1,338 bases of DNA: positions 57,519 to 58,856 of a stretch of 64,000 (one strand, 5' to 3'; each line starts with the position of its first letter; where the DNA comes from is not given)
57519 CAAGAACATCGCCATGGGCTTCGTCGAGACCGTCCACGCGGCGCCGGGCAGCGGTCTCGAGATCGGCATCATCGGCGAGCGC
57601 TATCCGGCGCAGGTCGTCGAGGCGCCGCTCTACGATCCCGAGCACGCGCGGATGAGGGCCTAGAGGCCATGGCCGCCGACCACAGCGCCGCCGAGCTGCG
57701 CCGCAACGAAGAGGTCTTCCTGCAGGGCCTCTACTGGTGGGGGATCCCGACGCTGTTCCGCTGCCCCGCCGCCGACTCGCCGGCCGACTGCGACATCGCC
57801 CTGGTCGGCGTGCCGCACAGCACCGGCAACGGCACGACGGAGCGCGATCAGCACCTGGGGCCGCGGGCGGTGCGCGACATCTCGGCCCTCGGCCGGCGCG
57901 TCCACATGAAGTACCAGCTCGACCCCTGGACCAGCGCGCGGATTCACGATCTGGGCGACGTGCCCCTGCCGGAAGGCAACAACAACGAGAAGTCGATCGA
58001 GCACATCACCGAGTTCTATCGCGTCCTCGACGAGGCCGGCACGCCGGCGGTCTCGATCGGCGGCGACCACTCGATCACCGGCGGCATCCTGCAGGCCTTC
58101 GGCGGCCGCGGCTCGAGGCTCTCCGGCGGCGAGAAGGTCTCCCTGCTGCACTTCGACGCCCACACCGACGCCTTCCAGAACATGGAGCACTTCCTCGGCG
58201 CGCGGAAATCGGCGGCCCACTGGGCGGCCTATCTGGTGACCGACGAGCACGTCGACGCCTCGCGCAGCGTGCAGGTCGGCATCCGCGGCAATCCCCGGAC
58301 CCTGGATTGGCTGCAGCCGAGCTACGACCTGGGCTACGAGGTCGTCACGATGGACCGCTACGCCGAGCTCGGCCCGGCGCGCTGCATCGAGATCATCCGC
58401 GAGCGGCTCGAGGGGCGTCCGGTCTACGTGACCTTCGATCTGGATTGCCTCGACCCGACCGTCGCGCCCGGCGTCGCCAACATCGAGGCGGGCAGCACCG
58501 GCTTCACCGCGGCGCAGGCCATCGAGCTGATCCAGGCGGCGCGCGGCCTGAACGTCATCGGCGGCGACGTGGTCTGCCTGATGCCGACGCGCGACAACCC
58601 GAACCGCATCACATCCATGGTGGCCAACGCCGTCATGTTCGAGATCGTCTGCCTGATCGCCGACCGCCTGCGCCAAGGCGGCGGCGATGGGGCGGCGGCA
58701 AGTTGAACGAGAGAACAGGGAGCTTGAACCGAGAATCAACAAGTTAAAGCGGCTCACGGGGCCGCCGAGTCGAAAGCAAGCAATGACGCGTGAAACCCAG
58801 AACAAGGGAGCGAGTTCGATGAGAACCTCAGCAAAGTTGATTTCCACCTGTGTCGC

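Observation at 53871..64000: LacI-controlled cluster combining aminotransferase, DMGDH-like oxidase, ureohydrolase, betaine-type importer and non-Pyl MttB methyltransferase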

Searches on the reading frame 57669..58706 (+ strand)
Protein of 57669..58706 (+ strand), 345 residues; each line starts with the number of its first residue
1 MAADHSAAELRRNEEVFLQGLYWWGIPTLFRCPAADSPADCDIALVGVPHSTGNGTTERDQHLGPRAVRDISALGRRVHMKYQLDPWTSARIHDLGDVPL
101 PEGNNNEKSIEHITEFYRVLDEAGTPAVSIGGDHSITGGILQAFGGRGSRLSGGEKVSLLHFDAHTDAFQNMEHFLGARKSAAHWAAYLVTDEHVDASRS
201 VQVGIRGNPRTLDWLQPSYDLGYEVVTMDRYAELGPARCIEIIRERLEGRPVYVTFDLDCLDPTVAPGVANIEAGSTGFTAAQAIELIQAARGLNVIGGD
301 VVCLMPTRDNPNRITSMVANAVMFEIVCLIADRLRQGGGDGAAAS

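Call 5: search_protein_families(library=pfam, proteins=[window:57669-58706:+])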
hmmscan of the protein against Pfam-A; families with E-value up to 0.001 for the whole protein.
window:57669-58706:+ (345 aa): 1 family
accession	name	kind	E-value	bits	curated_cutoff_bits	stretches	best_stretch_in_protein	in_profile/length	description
PF00491.26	Arginase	-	5.9e-59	200.3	22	1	42-327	2-279/280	Arginase family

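Call 10: search_protein_families(library=ncbifam, proteins=[window:57669-58706:+])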
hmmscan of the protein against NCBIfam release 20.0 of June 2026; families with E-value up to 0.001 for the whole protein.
window:57669-58706:+ (345 aa): 5 families
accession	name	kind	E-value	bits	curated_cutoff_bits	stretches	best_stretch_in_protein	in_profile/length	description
NF002564.0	PRK02190.1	subfamily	2.3e-49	168.2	302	1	33-333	25-304/307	agmatinase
TIGR01230.1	agmatinase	equivalog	5.3e-31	108.3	174.3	1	38-327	10-273/275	agmatinase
TIGR01227.1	hutG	equivalog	1.9e-18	66.7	229.15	1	36-322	30-302/307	formimidoylglutamase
TIGR01229.1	rocF_arginase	equivalog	1.8e-11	43.9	227.6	1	45-310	2-277/300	arginase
NF010347.0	PRK13775.1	equivalog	2.3e-08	33.7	381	1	90-331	93-328/331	formimidoylglutamase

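Call 13: find_encoding_contigs(protein=window:57669-58706:+, flank=10000, max_places=6)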
Protein window:57669-58706:+ (345 aa): 1 contig read that carries it; 1 place shown.
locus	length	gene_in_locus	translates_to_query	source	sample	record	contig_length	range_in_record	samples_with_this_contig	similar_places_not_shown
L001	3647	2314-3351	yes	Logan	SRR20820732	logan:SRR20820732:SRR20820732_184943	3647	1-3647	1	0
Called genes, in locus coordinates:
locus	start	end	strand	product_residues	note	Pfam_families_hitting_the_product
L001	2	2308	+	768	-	?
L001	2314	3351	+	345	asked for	PF00491:Arginase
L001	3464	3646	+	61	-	?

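Call 29: search_solved_structures(query=window:57669-58706:+, show_alignments=1)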
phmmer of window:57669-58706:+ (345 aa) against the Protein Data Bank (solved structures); distinct sequences matched with E-value up to 0.001: 59.
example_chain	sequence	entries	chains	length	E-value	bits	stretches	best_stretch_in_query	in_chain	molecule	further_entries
3nip_A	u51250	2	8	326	5.4e-49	170.6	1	24-334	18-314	3-guanidinopropionase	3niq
3nio_A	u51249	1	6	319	6.2e-38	134.2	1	24-332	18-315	Guanidinobutyrase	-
1gq6_A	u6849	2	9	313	1.5e-29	106.7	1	25-328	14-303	PROCLAVAMINATE AMIDINO HYDROLASE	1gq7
4dz4_A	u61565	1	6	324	1.1e-28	103.8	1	40-333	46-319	Agmatinase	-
7lol_A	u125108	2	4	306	6.9e-26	94.6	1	38-329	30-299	Agmatinase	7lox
7lba_A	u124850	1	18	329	8.8e-26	94.3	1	38-329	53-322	Agmatinase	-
7esr_A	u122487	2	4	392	2e-23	86.5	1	22-326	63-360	Probable agmatinase 2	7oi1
9fek_A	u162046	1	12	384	7.5e-22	81.3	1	22-328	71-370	Putative agmatinase 2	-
6vsu_A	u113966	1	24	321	3e-20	76.1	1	91-330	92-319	Arginase 1, mitochondrial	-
6vss_A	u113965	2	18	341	4.1e-20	75.6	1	92-327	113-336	Arginase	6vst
3lhl_A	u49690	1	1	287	1.6e-18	70.4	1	91-337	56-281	Putative agmatinase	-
8snf_D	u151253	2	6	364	3.5e-17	66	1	45-338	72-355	metformin hydrolase subunit A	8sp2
1wog_A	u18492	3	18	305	1.1e-16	64.4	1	22-333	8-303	agmatinase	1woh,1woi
8ryi_B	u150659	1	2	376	1.2e-16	64.2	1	61-338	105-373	Agmatinase family protein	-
8x3g_A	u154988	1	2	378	1.7e-16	63.7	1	61-338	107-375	Agmatinase family protein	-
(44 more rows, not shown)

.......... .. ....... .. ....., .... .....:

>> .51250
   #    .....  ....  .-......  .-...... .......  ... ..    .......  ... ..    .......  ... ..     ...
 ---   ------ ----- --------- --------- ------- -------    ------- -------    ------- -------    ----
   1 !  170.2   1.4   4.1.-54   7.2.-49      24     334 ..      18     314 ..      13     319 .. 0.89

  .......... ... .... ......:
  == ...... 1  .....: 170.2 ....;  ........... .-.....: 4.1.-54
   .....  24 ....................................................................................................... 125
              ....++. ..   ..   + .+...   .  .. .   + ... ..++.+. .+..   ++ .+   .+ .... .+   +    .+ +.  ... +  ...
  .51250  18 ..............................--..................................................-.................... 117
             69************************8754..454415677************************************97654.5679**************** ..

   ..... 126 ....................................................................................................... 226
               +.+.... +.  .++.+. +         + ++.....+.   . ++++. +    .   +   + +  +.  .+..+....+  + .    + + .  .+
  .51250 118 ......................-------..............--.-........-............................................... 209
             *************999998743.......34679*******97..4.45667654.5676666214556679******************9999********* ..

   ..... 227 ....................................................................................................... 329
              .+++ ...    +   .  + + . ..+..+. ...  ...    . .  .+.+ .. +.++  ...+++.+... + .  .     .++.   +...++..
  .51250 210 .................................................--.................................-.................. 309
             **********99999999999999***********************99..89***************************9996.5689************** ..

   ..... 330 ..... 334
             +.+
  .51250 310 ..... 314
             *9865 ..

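Call 43: find_homologous_proteins(query=window:57669-58706:+, max_evalue=1e-30)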
Query window:57669-58706:+ (345 aa): 2907 proteins with E <= 1e-30 among 8000 candidates; the best 120 are listed.
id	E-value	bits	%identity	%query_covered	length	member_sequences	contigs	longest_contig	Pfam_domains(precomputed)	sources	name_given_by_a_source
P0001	7.2e-234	793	100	100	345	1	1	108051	PF00491.27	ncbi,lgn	-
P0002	3.0e-205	699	86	100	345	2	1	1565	PF00491.27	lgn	-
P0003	1.6e-185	635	80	97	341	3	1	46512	PF00491.27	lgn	-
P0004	1.8e-184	631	79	97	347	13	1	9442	PF00491.27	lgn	-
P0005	1.1e-180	619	78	98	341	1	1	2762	PF00491.27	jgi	jgi:guanidinopropionase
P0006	2.9e-168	578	73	97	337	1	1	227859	PF00491.27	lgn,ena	-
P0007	1.6e-167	575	72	99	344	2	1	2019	PF00491.27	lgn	-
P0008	5.3e-167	574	73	96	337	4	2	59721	PF00491.27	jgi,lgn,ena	-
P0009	7.6e-167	573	73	96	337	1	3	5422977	PF00491.27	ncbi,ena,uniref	ncbi:arginase family protein [Pelagibius sp.]|uniref:arginase family protein n=1 Tax=Pelagibius sp. 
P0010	9.6e-167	573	73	95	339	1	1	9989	PF00491.27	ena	-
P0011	2.7e-166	571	73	97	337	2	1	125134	PF00491.27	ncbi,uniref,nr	ncbi:arginase family protein [Pelagibius sp.]|uniref:arginase family protein n=1 Tax=Pelagibius sp. 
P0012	9.2e-166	569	74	93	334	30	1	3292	PF00491.27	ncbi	-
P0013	1.4e-165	569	78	90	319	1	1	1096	PF00491.27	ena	-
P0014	3.7e-165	567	73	94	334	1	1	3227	PF00491.27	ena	-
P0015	4.7e-165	567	72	94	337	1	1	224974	PF00491.27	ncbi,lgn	-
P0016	6.7e-165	567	73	93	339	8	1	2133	PF00491.27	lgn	-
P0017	9.0e-165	566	73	96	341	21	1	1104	PF00491.27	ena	-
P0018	9.4e-165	566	72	94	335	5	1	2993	PF00491.27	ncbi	-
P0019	1.2e-164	566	73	94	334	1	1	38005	PF00491.27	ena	-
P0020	7.7e-164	563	70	98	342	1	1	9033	PF00491.27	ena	-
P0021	8.7e-164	563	73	94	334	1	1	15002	PF00491.27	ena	-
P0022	1.3e-163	562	72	96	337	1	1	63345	PF00491.27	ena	-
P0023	1.8e-163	562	72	96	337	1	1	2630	PF00491.27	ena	-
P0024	1.9e-163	562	72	96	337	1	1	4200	PF00491.27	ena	-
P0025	2.7e-163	561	74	93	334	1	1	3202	PF00491.27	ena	-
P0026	4.1e-163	561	73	95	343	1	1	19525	PF00491.27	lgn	-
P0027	6.5e-163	560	71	96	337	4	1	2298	PF00491.27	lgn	-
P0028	8.9e-163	560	72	96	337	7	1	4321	PF00491.27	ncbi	-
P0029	3.0e-162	558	72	94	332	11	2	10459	PF00491.27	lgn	-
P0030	1.1e-161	556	71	97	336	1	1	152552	PF00491.27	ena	-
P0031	1.1e-161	556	72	93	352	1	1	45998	PF00491.27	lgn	-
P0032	1.5e-161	556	71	94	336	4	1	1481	PF00491.27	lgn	-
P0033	1.5e-161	556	71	96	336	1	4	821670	PF00491.27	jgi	-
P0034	1.6e-161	556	75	91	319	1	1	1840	PF00491.27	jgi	jgi:guanidinopropionase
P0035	2.9e-161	555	73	93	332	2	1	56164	PF00491.27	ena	-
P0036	9.8e-161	553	70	93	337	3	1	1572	PF00491.27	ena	-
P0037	1.0e-160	553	71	95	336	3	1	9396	PF00491.27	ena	-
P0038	1.6e-160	552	71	94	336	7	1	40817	PF00491.27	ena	-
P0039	1.7e-160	552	72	94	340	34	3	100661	PF00491.27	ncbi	-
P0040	2.2e-160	552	71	97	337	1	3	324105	PF00491.27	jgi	-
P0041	2.3e-160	552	71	94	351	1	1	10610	PF00491.27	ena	-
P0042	5.5e-160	550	71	95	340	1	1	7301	PF00491.27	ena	-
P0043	5.6e-160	550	71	92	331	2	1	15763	PF00491.27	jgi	-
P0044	7.9e-160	550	70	95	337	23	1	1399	PF00491.27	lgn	-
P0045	9.4e-160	550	71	94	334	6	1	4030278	PF00491.27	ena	-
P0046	1.3e-159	549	69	94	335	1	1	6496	PF00491.27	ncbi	ncbi:MAG: arginase family protein [Gammaproteobacteria bacterium]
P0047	1.9e-159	549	71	93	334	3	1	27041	PF00491.27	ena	-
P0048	2.2e-159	548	70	94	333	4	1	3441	PF00491.27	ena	-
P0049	4.3e-159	548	69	97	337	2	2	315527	PF00491.27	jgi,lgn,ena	-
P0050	1.0e-158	546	69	93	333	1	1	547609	PF00491.27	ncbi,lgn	-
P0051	1.1e-158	546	71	94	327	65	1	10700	PF00491.27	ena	-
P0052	1.3e-158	546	69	97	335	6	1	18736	PF00491.27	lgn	-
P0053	1.4e-158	546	69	96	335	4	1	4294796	PF00491.27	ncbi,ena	-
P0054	1.4e-158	546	69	94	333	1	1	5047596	PF00491.27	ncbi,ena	-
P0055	1.5e-158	546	70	96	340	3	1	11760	PF00491.27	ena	-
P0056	2.3e-158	545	70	94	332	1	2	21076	PF00491.27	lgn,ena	-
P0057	2.6e-158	545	71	95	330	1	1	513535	PF00491.27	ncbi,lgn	ncbi:MAG: arginase family protein [Pseudomonadota bacterium]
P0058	2.7e-158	545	70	94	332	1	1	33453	PF00491.27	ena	-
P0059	2.8e-158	545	70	94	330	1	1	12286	PF00491.27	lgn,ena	-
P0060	3.5e-158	545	69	96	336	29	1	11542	PF00491.27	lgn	-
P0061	3.8e-158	544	73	92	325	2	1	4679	PF00491.27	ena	-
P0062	4.0e-158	544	71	92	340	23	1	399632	PF00491.27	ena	-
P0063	7.9e-158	543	72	93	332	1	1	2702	PF00491.27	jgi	-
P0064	9.6e-158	543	72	92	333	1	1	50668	PF00491.27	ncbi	-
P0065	9.6e-158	543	68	97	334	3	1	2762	PF00491.27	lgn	-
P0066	1.1e-157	543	70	94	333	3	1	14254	PF00491.27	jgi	-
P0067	1.3e-157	543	68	97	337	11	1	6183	PF00491.27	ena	-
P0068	1.7e-157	542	70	93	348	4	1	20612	PF00491.27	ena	-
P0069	1.9e-157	542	71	93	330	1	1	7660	PF00491.27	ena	-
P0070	2.3e-157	542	67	97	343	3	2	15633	PF00491.27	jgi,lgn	jgi:guanidinopropionase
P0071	3.2e-157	541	69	94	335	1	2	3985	PF00491.27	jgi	jgi:guanidinopropionase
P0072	5.0e-157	541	69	94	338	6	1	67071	PF00491.27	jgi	jgi:guanidinopropionase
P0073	5.5e-157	541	70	92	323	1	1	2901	PF00491.27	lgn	-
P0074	6.2e-157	540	68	95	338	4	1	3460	PF00491.27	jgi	jgi:guanidinopropionase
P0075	9.1e-157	540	68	96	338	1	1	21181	PF00491.27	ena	-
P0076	1.2e-156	540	71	92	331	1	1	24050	PF00491.27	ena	-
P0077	1.2e-156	540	70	96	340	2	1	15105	PF00491.27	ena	-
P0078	1.5e-156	539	70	92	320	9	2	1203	PF00491.27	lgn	-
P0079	1.7e-156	539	67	94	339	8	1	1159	PF00491.27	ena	-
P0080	3.0e-156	538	70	94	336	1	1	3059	PF00491.27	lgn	-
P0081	3.4e-156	538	68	94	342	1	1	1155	PF00491.27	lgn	-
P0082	4.8e-156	538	70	94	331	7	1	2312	PF00491.27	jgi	jgi:guanidinopropionase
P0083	4.9e-156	538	69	94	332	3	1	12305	PF00491.27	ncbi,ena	-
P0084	6.4e-156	537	71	92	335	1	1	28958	PF00491.27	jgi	-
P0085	1.2e-155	536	67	98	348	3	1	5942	PF00491.27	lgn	-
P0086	1.5e-155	536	68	95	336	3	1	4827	PF00491.27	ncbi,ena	-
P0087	3.6e-155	535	66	98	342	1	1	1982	PF00491.27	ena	-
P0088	4.2e-155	534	69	96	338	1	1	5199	PF00491.27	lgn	-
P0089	5.3e-155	534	70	93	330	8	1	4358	PF00491.27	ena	-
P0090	7.4e-155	534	68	92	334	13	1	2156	PF00491.27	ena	-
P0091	9.6e-155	533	66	97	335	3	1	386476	PF00491.27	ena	-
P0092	1.1e-154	533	69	94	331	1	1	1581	PF00491.27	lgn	-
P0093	1.1e-154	533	72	91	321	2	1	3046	PF00491.27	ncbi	-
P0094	1.2e-154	533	68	94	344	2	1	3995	PF00491.27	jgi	-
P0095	3.3e-154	531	70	93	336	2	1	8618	PF00491.27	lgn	-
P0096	3.3e-154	531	71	92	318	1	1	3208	PF00491.27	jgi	-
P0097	5.2e-154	531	68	93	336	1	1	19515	PF00491.27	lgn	-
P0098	6.7e-154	530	67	94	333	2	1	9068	PF00491.27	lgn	-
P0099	8.2e-154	530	66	95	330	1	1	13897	PF00491.27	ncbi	-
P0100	8.6e-154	530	68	94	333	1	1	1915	PF00491.27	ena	-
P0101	8.7e-154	530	69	95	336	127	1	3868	PF00491.27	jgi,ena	-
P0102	1.1e-153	530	68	93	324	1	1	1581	PF00491.27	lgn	-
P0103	1.4e-153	529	69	93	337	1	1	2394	PF00491.27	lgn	-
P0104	1.5e-153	529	67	93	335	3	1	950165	PF00491.27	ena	-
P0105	2.3e-153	529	67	95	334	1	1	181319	PF00491.27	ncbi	ncbi:MAG: arginase family protein [Pseudomonadota bacterium]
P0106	3.0e-153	528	67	95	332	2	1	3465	PF00491.27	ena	-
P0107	3.5e-153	528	67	94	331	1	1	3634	PF00491.27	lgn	-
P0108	3.5e-153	528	67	94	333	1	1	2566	PF00491.27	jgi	jgi:guanidinopropionase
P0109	4.2e-153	528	67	95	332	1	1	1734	PF00491.27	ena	-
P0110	4.7e-153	528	68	94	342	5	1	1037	PF00491.27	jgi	jgi:guanidinopropionase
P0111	6.3e-153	527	67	94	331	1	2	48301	PF00491.27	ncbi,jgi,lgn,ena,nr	ncbi:MAG: arginase family protein [Gammaproteobacteria bacterium]|nr:arginase family protein [Gammap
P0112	1.1e-152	527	69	92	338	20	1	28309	PF00491.27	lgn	-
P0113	1.4e-152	526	66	94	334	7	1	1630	PF00491.27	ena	-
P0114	1.6e-152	526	69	92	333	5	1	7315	PF00491.27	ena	-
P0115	2.5e-152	525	67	96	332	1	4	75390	PF00491.27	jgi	jgi:guanidinopropionase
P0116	2.7e-152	525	68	94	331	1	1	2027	PF00491.27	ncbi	-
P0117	3.4e-152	525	67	94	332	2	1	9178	PF00491.27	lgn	-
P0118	3.4e-152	525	66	94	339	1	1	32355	PF00491.27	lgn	-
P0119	3.6e-152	525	69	95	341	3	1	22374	PF00491.27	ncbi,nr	ncbi:MAG: arginase family protein [Gammaproteobacteria bacterium]|nr:arginase family protein [Gammap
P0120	5.0e-152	524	66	94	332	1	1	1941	PF00491.27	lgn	-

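Call 44: find_encoding_contigs(protein=P0003, flank=10000, max_places=3)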
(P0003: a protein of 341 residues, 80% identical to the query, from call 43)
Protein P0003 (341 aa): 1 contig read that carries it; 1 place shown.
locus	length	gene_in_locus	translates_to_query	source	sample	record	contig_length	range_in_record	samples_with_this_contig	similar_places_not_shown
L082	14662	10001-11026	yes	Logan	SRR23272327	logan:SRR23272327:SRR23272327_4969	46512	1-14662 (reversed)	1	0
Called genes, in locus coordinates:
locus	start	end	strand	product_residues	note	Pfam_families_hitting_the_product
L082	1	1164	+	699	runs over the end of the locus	PF13479:AAA_24 (faint), PF20030:bpMoxR (faint), PF05496:RuvB_N (faint), PF13191:AAA_16 (weak), PF00004:AAA, PF00910:RNA_helicase (faint), PF13191:AAA_16 (weak), PF00004:AAA, +5 more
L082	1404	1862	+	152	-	PF09361:Phasin_2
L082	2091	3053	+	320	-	PF01073:3Beta_HSD, PF01370:Epimerase, PF04321:RmlD_sub_bind, PF07993:NAD_binding_4, PF16363:GDP_Man_Dehyd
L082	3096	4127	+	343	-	PF16884:ADH_N_2, PF00107:ADH_zinc_N, PF13602:ADH_zinc_N_2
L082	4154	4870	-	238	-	PF05711:TylF, PF13578:Methyltransf_24 (weak)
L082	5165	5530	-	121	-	PF12844:HTH_19, PF13560:HTH_31, PF01381:HTH_3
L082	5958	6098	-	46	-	-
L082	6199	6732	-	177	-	-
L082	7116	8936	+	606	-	PF08447:PAS_3, PF00990:GGDEF, PF00563:EAL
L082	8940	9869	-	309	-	PF00126:HTH_1, PF03466:LysR_substrate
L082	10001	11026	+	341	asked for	PF00491:Arginase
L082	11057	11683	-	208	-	PF07879:PHB_acc_N, PF05233:PHB_acc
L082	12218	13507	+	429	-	PF00561:Abhydrolase_1, PF12697:Abhydrolase_6, PF12146:Hydrolase_4 (weak)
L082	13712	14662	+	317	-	?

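Call 45: find_encoding_contigs(protein=P0009, flank=10000, max_places=3)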
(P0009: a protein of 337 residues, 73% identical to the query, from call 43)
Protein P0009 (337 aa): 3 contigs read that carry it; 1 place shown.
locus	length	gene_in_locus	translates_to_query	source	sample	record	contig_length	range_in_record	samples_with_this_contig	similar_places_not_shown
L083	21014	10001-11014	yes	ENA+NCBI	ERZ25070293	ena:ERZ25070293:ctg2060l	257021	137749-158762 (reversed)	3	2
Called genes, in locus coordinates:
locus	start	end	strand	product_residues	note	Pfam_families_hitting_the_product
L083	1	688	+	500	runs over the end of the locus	PF00005:ABC_tran, PF13304:AAA_21 (faint), PF00005:ABC_tran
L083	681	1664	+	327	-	PF02653:BPD_transp_2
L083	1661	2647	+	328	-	PF02653:BPD_transp_2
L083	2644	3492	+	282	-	PF01261:AP_endonuc_2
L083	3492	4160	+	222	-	PF13191:AAA_16 (weak), PF13238:AAA_18 (weak)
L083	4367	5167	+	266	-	PF00459:Inositol_P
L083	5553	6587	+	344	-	PF13531:SBP_bac_11, PF01547:SBP_bac_1, PF13416:SBP_bac_8, PF13343:SBP_bac_6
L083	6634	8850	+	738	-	PF00528:BPD_transp_1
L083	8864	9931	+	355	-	PF00005:ABC_tran, PF13304:AAA_21 (faint), PF08402:TOBE_2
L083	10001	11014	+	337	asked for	PF00491:Arginase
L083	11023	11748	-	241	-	PF06283:ThuA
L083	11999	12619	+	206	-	PF00440:TetR_N, PF21993:TetR_C_13_2 (weak)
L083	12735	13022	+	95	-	-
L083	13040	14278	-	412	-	PF01546:Peptidase_M20, PF07687:M20_dimer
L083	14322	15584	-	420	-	PF04389:Peptidase_M28, PF01546:Peptidase_M20, PF07687:M20_dimer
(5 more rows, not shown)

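Call 47: list_cluster_members(proteins=[window:57669-58706:+, window:53955-55205:+, window:55246-57663:+, window:58687-59778:+, window:59905-60963:+, window:60964-62493:+, window:52678-53730:-, window:51543-52580:+])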
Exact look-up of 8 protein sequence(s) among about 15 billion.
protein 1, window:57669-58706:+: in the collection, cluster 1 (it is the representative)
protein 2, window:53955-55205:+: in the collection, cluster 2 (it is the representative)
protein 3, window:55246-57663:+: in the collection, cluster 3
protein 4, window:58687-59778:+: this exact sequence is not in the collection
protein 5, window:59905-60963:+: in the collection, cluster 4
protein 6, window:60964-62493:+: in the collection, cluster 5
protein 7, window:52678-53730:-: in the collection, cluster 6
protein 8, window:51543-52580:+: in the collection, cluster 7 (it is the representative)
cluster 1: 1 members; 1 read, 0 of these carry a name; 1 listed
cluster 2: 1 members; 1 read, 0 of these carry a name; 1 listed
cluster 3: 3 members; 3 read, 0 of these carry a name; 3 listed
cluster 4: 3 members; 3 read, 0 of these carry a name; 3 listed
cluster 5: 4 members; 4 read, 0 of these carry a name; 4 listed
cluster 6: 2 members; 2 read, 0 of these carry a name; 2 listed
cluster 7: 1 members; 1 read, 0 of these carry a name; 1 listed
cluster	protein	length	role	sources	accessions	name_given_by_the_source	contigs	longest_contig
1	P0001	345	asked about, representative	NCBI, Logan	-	-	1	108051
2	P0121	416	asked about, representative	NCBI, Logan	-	-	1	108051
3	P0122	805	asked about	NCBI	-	-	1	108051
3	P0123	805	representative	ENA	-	-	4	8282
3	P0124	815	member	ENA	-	-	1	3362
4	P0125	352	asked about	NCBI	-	-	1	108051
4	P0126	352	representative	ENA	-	-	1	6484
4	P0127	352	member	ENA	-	-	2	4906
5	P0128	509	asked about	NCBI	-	-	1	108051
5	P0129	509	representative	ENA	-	-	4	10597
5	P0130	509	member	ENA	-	-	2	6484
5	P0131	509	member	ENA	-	-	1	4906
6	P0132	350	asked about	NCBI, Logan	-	-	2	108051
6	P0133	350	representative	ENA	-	-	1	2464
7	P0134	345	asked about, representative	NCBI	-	-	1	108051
